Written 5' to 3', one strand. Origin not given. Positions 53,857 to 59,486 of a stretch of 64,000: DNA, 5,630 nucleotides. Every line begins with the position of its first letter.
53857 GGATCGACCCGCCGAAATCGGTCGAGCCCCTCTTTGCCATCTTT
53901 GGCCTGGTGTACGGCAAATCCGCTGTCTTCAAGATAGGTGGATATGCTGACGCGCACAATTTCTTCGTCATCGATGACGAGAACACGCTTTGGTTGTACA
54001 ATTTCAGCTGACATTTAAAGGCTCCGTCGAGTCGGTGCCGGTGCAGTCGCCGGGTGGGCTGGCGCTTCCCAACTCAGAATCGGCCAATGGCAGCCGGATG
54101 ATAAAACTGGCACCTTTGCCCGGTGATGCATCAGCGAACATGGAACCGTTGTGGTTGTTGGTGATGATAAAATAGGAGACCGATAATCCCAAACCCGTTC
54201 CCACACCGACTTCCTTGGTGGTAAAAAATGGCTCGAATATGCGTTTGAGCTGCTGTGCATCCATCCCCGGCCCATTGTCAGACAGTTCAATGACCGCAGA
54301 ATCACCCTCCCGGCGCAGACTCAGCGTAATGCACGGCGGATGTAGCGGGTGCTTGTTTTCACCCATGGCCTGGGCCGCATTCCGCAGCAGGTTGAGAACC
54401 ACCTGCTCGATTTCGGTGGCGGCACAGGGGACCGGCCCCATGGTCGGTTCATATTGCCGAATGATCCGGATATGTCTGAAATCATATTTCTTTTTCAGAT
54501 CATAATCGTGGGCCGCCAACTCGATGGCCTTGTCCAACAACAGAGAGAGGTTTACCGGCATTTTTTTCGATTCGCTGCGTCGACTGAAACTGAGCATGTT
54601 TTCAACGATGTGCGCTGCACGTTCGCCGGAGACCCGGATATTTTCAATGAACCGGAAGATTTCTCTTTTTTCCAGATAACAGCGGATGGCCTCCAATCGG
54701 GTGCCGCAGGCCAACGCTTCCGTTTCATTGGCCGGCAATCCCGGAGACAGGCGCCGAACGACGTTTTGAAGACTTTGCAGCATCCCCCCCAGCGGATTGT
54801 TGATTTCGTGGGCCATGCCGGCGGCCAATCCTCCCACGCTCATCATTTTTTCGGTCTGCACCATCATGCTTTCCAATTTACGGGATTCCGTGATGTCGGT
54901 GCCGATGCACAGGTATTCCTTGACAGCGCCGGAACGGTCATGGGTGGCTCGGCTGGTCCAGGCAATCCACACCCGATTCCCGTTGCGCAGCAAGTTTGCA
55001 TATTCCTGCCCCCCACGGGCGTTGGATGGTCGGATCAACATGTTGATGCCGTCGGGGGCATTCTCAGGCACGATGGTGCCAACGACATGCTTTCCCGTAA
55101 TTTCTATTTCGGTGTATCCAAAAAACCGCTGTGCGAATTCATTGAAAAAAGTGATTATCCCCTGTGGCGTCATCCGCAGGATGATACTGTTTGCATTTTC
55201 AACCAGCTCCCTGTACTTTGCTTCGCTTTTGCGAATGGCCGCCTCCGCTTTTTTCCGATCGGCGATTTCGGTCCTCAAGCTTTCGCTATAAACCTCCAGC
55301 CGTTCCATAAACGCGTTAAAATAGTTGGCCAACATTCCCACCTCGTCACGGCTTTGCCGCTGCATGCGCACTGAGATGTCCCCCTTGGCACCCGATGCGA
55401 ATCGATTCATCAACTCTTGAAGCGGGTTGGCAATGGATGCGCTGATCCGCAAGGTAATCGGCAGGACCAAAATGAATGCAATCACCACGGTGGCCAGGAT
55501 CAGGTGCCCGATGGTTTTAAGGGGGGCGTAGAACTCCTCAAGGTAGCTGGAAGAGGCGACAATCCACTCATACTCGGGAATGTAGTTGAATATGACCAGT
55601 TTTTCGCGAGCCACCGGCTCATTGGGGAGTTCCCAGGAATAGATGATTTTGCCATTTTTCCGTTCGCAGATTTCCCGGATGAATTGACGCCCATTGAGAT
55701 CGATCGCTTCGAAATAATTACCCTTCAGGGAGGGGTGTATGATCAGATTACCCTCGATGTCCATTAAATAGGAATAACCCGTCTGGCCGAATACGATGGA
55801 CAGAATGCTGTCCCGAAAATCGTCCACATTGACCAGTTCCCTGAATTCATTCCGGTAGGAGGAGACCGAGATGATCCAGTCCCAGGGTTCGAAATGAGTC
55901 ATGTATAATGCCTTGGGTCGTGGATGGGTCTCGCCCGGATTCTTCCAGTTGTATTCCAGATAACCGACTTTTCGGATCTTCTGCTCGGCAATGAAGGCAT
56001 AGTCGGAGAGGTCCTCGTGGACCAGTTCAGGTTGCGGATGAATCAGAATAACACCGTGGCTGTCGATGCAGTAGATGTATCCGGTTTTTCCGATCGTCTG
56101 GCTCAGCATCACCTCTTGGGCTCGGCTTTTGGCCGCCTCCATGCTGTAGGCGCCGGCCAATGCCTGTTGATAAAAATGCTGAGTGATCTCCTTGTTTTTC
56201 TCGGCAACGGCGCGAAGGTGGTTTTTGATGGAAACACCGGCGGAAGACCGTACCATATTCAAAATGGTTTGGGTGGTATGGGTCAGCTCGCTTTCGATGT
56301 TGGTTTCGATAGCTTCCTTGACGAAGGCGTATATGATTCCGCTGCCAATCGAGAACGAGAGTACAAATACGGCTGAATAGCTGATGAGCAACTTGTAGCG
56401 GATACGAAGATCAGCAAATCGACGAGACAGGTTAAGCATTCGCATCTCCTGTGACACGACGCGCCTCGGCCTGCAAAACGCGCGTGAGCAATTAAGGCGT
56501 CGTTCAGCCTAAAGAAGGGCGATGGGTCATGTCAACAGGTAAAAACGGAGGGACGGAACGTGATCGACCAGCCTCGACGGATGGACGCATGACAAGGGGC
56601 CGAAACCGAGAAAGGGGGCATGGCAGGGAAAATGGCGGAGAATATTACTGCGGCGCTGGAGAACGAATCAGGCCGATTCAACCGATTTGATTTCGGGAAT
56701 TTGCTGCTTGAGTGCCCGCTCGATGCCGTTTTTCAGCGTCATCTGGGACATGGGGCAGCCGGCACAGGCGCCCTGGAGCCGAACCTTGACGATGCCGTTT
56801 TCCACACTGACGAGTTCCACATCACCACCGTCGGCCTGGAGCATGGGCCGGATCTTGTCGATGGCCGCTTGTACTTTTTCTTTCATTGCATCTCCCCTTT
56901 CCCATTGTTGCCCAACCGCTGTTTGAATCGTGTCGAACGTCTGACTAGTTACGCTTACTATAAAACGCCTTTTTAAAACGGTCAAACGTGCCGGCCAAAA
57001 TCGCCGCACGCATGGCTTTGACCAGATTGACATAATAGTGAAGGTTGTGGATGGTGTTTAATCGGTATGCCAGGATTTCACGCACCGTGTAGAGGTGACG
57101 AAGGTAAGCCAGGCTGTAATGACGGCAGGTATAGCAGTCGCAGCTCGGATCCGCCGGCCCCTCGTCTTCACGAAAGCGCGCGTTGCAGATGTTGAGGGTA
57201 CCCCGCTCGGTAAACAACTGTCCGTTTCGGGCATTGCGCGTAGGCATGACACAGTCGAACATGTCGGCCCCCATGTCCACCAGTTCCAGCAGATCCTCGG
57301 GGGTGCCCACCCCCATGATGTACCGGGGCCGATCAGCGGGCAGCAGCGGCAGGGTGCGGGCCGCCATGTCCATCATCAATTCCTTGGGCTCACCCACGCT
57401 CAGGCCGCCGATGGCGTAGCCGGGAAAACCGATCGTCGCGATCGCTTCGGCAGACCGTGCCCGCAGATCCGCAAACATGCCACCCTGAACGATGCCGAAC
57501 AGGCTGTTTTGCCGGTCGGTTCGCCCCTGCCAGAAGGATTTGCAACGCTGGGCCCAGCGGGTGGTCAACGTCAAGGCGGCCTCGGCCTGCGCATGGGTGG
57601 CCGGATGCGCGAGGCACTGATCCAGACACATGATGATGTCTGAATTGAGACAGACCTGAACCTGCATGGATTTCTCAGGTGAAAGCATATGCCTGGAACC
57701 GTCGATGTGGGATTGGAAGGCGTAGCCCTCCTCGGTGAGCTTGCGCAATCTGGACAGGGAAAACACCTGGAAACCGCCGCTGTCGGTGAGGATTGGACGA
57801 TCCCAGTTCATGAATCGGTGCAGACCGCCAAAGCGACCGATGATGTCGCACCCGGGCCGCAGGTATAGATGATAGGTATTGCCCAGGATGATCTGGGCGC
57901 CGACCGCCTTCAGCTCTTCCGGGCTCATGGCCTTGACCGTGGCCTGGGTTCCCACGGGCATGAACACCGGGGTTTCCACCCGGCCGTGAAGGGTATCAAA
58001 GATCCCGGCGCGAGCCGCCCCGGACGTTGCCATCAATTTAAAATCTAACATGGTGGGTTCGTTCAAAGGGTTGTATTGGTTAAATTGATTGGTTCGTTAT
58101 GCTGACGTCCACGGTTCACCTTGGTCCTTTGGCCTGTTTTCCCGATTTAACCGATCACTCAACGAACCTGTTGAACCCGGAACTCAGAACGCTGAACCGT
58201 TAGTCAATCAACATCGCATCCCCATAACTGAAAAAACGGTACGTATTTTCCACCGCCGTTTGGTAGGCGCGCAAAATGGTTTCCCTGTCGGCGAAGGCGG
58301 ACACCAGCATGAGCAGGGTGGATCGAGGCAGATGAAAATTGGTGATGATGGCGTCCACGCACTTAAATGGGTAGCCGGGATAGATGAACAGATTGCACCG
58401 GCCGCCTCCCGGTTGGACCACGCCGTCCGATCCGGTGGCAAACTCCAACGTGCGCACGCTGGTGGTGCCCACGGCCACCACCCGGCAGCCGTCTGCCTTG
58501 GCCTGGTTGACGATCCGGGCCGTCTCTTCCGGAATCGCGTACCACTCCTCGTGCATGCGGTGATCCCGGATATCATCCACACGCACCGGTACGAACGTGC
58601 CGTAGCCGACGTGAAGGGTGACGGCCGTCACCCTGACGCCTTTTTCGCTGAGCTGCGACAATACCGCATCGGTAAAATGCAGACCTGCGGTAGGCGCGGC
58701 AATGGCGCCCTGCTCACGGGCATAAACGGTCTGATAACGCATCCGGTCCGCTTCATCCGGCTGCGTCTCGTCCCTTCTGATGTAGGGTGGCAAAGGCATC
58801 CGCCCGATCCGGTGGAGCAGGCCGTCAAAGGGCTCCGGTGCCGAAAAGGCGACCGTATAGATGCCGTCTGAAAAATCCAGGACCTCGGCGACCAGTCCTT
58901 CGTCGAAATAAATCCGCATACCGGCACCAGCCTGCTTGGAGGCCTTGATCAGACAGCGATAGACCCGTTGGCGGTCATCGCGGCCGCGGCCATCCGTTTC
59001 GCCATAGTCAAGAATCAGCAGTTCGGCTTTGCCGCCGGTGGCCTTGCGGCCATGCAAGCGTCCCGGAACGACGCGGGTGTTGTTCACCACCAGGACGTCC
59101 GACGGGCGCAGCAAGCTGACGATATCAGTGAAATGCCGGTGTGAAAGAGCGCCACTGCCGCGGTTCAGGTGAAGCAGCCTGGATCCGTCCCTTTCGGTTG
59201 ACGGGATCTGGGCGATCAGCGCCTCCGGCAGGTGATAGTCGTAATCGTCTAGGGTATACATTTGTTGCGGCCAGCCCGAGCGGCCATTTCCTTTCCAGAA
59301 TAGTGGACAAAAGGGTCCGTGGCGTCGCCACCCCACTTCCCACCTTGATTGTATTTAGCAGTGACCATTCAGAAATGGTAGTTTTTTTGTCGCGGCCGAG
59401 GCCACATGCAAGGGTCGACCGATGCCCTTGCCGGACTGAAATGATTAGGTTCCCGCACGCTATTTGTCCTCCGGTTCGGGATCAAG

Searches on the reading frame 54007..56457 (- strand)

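Call 36: search_protein_families(library=ncbifam, proteins=[window:54007-56457:-])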
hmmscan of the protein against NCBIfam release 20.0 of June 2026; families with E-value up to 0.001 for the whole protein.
window:54007-56457:- (817 aa): 77 families (the best 25 are shown)
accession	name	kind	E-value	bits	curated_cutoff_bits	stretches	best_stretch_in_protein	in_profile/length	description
NF008468.0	PRK11360.1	equivalog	1.1e-49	169.3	646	2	612-794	442-611/616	two-component system sensor histidine kinase AtoS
NF052573.1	HisKinEspAMyxo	equivalog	2.7e-47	161.3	1400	1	397-796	242-616/755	serine histidine kinase EspA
NF052574.1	HisKinEspCMyxo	equivalog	3.6e-47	161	1200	1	391-799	266-645/785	serine histidine kinase EspC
NF010411.0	PRK13837.1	equivalog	2.9e-42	144.7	647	2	600-795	485-679/828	two-component system VirA-like sensor kinase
NF038348.1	T2SS_HK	subfamily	4.1e-40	137.8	450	1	531-791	317-573/574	histidine kinase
NF046020.1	HisKinCckABruc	equivalog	2.6e-39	134.8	1000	2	601-791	516-707/868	cell cycle histidine kinase CckA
NF041777.1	sens_FixL_Rhizob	equivalog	9.2e-34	116.9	850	2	526-795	247-485/485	sensor protein FixL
NF007688.0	PRK10364.1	equivalog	1e-33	116.8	479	2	612-792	287-452/460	two-component system sensor histidine kinase ZraS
NF046026.1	HisKinCckACaul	equivalog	3.8e-33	114.5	1000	2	604-794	341-535/678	cell cycle histidine kinase CckA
NF033092.0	HK_WalK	equivalog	9.5e-33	113.6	725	2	602-791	410-594/594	cell wall metabolism sensor histidine kinase WalK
NF010076.0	PRK13557.1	subfamily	9.9e-33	113.3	631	1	434-796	54-399/540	histidine kinase famiy protein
NF047497.1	HK_LIC_12097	equivalog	8.4e-29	100.4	500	1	520-791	129-366/367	LIC_12097 family sensor histidine kinase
NF046044.1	PnpS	equivalog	7.6e-28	97.6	400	2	602-790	208-390/390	two-component system histidine kinase PnpS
NF047794.1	HisKinPtgB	equivalog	6.3e-27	94.1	1000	2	526-765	427-630/656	two-component system sensor histidine kinase PgtB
NF047874.1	MASE3_PAS_HK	subfamily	1.3e-25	90.3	560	2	677-793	514-627/655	MASE3 domain-containing sensor histidine kinase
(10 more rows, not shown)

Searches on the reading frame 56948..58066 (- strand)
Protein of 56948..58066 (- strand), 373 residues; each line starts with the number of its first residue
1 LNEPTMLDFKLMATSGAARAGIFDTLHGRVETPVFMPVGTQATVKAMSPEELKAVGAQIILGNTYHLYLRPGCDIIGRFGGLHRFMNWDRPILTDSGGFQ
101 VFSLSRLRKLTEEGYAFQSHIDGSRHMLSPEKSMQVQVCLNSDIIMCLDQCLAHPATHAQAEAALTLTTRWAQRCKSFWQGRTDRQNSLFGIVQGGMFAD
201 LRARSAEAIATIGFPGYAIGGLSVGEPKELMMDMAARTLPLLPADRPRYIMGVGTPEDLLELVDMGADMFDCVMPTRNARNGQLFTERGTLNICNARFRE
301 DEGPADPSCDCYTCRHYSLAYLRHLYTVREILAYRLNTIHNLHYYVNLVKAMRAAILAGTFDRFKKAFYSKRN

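Call 36: search_protein_families(library=ncbifam, proteins=[window:56948-58066:-])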
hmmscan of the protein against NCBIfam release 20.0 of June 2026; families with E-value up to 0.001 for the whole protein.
window:56948-58066:- (373 aa): 4 families
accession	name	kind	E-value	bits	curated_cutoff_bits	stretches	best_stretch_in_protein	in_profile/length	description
TIGR00430.1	Q_tRNA_tgt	equivalog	1.5e-157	524.3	306.75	1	9-372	1-363/368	tRNA guanosine(34) transglycosylase Tgt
TIGR00449.1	tgt_general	superfamily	4.3e-150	499.7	47.6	1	9-371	1-361/367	tRNA-guanine transglycosylase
TIGR00432.2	arcsn_tRNA_tgt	equivalog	1.5e-41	142.3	350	1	9-361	1-323/441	tRNA guanosine(15) transglycosylase TgtA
NF040592.1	tRNA_mod_ArcS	equivalog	4.8e-06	25.4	440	1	242-360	125-224/575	archaeosine synthase subunit alpha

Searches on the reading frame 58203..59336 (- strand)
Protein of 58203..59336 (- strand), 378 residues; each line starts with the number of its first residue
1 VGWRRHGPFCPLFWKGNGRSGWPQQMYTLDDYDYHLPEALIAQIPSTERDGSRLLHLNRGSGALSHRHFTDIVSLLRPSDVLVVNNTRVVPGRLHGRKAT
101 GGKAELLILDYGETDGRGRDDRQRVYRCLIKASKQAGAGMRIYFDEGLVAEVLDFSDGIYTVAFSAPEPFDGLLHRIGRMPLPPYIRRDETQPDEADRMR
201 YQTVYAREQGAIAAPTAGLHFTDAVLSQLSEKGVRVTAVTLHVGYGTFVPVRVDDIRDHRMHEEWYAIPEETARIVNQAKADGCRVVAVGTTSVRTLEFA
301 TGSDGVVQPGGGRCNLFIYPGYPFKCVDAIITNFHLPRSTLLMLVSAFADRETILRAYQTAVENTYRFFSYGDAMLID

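Call 36: search_protein_families(library=ncbifam, proteins=[window:58203-59336:-])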
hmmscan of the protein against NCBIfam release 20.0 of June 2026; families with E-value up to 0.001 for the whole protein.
window:58203-59336:- (378 aa): 3 families
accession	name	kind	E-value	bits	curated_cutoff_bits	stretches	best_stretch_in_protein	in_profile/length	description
NF001140.0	PRK00147.1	equivalog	5.1e-139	463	324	1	28-377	2-342/346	tRNA preQ1(34) S-adenosylmethionine ribosyltransferase-isomerase QueA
TIGR00113.1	queA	equivalog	1.5e-123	412.2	267.45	1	28-377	3-344/345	tRNA preQ1(34) S-adenosylmethionine ribosyltransferase-isomerase QueA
NF002398.0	PRK01424.1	equivalog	3.6e-78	263.3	588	2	194-377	180-362/366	tRNA preQ1(34) S-adenosylmethionine ribosyltransferase-isomerase QueA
